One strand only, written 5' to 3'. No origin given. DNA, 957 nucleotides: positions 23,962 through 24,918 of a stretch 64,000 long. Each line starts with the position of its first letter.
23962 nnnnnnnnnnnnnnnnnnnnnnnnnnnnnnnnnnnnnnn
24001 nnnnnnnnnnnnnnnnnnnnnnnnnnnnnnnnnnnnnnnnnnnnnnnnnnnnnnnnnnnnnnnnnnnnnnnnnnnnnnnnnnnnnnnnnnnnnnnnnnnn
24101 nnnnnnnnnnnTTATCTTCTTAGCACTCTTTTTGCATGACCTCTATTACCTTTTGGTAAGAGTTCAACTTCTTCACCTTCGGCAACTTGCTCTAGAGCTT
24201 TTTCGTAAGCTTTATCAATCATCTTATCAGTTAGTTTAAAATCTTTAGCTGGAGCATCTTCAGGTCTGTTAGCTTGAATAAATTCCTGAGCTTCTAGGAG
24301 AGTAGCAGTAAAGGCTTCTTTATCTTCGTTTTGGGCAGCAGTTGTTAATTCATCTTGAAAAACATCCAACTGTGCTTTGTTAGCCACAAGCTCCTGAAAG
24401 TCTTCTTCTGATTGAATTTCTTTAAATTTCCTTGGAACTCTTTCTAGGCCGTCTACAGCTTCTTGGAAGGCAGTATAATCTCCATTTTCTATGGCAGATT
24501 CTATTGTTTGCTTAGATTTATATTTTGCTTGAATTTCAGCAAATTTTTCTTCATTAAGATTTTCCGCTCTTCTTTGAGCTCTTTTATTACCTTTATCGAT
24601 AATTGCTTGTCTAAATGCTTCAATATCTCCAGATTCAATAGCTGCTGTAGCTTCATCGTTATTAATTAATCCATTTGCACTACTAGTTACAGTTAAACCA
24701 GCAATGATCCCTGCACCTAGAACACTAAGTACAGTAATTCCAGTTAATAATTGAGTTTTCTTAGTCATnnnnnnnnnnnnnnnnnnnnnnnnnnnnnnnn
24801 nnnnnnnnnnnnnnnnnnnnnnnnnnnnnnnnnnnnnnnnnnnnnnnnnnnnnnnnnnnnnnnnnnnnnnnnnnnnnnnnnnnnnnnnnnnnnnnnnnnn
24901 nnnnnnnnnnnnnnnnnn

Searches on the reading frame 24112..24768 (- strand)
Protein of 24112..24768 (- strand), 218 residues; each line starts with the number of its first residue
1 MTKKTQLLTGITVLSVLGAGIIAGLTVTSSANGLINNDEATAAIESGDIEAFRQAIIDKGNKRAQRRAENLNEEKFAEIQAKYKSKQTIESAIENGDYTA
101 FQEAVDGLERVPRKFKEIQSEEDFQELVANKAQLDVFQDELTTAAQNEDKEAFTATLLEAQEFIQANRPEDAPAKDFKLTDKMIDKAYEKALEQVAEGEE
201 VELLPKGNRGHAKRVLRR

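Call 20: search_protein_families(library=pfam, proteins=[window:24112-24768:-], max_evalue=0.01)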
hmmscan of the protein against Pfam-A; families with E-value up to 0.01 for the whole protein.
window:24112-24768:- (218 aa): 3 families
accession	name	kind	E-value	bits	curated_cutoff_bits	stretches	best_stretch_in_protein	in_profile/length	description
PF20271.3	CATASP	-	0.00035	20.9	29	0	88-118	28-59/86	CATRA-Associated Small Protein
PF25399.1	DeaD_dimer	-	0.0046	17.4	23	0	84-109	13-38/67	RNA helicase DeaD dimerization domain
PF24669.2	Ddi2_HDD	-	0.0048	17.4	32.8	0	36-71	23-58/66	Ddi2 HDD domain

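Call 91: search_solved_structures(query=window:24112-24768:-, max_evalue=0.1)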
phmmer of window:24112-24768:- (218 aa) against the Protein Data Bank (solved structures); distinct sequences matched with E-value up to 0.1: 2.
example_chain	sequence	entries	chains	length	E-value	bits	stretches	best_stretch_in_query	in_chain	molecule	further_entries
5cwn_A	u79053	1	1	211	0.00016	24.9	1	39-157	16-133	Designed helical repeat protein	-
8f6q_A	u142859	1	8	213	0.00092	22.5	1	39-163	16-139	C8-71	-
